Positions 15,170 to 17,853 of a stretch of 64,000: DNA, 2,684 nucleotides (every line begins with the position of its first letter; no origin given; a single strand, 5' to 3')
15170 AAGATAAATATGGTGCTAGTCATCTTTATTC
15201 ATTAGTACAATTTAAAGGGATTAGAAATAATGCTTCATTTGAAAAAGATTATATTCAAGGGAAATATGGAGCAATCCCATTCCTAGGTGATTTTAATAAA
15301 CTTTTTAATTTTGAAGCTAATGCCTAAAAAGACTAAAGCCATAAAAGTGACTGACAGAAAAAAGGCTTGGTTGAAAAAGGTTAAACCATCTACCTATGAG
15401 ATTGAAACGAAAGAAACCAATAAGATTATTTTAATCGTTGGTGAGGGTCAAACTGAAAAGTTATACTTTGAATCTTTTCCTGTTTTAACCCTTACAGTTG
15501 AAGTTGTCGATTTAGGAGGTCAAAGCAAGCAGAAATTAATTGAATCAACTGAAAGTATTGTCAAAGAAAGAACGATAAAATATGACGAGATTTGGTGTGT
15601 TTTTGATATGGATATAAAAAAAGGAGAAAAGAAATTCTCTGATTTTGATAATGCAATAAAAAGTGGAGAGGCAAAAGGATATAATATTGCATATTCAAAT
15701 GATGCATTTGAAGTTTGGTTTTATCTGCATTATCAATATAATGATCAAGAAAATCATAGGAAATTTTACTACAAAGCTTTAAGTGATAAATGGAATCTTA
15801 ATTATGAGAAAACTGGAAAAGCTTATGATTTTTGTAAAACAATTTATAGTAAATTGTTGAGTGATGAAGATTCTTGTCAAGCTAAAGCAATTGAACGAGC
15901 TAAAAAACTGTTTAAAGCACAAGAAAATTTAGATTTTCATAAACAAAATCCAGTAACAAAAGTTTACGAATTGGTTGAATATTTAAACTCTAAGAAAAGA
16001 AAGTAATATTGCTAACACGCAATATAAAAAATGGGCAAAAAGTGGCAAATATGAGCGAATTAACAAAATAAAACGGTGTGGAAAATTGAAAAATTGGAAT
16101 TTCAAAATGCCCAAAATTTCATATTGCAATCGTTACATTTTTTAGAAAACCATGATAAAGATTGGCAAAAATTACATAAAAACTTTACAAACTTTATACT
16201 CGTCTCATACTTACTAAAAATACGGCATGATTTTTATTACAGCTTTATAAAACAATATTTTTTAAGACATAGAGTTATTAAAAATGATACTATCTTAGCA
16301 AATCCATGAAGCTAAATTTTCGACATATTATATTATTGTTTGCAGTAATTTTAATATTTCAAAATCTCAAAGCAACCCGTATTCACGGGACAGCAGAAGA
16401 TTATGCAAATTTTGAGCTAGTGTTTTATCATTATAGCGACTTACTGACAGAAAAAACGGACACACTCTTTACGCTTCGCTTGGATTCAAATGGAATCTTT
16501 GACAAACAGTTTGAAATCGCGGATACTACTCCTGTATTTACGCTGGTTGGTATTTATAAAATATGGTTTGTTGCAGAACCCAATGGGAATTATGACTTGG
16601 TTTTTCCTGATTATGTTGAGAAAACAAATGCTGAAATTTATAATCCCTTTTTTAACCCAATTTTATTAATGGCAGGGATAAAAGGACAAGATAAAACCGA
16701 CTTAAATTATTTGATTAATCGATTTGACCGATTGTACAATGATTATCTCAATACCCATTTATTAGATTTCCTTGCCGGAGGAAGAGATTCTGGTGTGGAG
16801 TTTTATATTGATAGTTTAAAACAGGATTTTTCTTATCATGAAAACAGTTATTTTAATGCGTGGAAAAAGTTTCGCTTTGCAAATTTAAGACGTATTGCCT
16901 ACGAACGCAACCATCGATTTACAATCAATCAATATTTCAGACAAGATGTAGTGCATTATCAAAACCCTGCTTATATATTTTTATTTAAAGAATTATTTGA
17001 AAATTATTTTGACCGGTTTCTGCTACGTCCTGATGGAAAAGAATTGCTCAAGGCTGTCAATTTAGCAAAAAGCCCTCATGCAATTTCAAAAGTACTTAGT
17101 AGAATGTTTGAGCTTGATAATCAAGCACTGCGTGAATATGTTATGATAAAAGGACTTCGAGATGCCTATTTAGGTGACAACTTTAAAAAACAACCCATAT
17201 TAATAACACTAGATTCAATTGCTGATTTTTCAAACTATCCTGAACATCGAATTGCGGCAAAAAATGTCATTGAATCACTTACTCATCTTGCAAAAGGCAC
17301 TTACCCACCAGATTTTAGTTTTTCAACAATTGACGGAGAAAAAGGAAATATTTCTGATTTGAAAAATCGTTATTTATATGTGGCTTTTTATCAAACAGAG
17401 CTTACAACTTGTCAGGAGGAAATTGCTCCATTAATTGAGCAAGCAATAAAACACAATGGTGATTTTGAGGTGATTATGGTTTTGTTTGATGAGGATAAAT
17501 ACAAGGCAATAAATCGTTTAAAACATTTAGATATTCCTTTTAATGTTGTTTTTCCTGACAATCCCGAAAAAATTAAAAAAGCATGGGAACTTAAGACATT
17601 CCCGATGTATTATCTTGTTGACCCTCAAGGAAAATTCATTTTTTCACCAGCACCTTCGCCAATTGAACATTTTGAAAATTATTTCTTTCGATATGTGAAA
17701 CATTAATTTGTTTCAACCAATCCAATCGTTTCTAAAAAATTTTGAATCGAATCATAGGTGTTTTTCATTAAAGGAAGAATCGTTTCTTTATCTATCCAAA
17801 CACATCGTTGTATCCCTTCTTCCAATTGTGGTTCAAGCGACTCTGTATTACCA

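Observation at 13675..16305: AT-rich two-gene island: ABC/AAA_21 ATPase translationally coupled to an RloB/Toprim-like protein (candidate anti-phage module)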

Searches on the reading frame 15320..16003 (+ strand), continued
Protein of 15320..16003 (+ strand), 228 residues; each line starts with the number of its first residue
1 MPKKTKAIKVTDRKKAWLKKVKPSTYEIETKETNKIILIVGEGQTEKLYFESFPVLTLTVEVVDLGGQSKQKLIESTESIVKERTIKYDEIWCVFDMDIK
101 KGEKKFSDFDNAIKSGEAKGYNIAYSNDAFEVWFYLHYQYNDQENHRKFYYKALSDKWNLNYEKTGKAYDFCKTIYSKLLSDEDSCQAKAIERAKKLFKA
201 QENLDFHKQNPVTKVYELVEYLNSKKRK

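Call 103: fold_search(model_id=the predicted structure, library=viral)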
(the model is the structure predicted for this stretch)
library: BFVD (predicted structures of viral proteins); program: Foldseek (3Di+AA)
matches with E <= 10: 942; with E <= 0.001: 1
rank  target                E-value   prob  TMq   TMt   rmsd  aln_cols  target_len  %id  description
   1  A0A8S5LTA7            7.3e-10  1.00  0.69  0.73   3.9       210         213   21  RloB-like protein [Myoviridae sp. ct25F5]
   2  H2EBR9                1.1e-03  0.93  0.33  0.23  12.5       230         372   11  Uncharacterized protein [Megavirus courdo7]
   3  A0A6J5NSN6            2.3e-03  0.90  0.30  0.13  12.8       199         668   13  Lysozyme [uncultured Caudovirales phage]
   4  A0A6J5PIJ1            2.7e-03  0.95  0.33  0.20  13.4       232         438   12  SGNH_hydrolase domain containing protein [uncultured Caudovirales phage]
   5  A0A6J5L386            3.5e-03  0.93  0.30  0.32   9.4       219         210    8  Uncharacterized protein [uncultured Caudovirales phage]
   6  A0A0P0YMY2            4.0e-03  0.66  0.26  0.25  12.0       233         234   11  (no name in the UniProt tables at hand)
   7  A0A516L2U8            5.8e-03  0.99  0.28  0.16  11.1       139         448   10  (no name in the UniProt tables at hand)
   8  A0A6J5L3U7            6.6e-03  0.96  0.34  0.35   9.9       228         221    8  Uncharacterized protein [uncultured Caudovirales phage]
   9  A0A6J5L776            7.0e-03  0.99  0.30  0.36   4.1       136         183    9  SGNH_hydrolase domain containing protein [uncultured Caudovirales phage]
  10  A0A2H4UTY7            8.4e-03  0.60  0.27  0.24  11.4       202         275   14  Polysaccharide biosynthesis enzyme WcbI domain-containing protein [Bodo saltans virus]
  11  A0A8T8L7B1            1.0e-02  0.57  0.27  0.21  10.0       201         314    9  (no name in the UniProt tables at hand)
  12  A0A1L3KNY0            1.1e-02  0.82  0.23  0.08   6.8       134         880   10  (no name in the UniProt tables at hand)
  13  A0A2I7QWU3            1.1e-02  0.66  0.29  0.16  13.0       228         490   10  (no name in the UniProt tables at hand)
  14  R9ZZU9                1.1e-02  0.66  0.31  0.16  14.6       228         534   12  (no name in the UniProt tables at hand)
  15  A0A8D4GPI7            1.2e-02  0.66  0.27  0.27  12.1       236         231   10  (no name in the UniProt tables at hand)
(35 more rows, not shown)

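Call 108: find_encoding_contigs(protein=P0021, flank=10000, max_places=5)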
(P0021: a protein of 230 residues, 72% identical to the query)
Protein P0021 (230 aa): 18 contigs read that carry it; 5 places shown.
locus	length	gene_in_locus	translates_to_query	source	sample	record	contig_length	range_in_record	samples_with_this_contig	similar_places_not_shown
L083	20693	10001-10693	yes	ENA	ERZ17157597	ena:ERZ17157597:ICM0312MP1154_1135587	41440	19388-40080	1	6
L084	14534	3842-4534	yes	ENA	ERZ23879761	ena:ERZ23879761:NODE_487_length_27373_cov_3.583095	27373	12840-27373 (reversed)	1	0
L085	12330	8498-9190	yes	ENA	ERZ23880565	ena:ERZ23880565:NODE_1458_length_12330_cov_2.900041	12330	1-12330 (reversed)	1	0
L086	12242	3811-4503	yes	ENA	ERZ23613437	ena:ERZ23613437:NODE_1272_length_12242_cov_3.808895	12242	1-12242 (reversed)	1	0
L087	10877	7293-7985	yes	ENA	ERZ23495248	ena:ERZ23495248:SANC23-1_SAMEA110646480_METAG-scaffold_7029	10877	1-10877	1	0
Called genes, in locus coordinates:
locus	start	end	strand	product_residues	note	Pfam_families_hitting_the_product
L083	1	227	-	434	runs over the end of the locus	PF00654:Voltage_CLC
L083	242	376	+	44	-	-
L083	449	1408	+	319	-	PF26305:CD_NTase_C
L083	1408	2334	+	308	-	PF01734:Patatin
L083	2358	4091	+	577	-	PF21752:DACNG, PF21750:DACNH, PF02457:DAC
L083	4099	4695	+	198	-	-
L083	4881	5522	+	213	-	PF07681:DoxX (weak)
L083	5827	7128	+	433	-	-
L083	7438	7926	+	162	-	PF00583:Acetyltransf_1, PF13673:Acetyltransf_10, PF13508:Acetyltransf_7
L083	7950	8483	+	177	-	PF19371:DUF5946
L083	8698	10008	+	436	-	PF13304:AAA_21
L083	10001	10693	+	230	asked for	PF13707:RloB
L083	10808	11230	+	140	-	-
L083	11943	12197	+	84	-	PF19891:DUF6364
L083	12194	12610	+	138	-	PF01850:PIN, PF13470:PIN_3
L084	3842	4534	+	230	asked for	PF13707:RloB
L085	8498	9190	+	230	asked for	PF13707:RloB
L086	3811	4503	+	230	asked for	PF13707:RloB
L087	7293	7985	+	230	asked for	PF13707:RloB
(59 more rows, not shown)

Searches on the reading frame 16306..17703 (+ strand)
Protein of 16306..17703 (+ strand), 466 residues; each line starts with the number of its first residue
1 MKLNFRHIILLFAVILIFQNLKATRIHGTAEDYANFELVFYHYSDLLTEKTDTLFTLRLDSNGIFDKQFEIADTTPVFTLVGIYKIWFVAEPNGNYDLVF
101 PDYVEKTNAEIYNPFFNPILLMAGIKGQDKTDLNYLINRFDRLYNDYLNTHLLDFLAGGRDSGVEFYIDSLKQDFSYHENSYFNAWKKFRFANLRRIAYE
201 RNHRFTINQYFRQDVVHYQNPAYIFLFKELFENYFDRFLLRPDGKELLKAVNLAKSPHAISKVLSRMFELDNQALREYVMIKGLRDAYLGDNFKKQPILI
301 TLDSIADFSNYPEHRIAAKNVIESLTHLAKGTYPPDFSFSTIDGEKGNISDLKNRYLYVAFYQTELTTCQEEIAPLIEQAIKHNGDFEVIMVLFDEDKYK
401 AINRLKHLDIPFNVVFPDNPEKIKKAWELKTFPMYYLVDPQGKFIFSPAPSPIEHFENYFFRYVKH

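Call 23: find_related_loci(query=window:16306-17703:+, collection=genome_contigs, flank=8000)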
Query window:16306-17703:+ (466 aa) in genome_contigs; peptide patterns used: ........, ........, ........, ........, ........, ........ (x = any residue, [..] = any of these).
80 stretches matched a pattern; 2 encode a relative of the query (tblastn E <= 1e-3); 2 distinct loci.
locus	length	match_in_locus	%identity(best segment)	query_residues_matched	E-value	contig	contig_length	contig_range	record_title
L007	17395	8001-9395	86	1-465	0e+0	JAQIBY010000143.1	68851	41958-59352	MAG: Bacteroidales bacterium isolate GH38 k119_79970, whole genome shotgun sequence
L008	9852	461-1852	83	1-464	0e+0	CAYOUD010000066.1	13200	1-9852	MAG TPA_asm: uncultured Bacteroidales bacterium isolate binchicken_co181_626 genome assembly, contig: NODE_8657_length_1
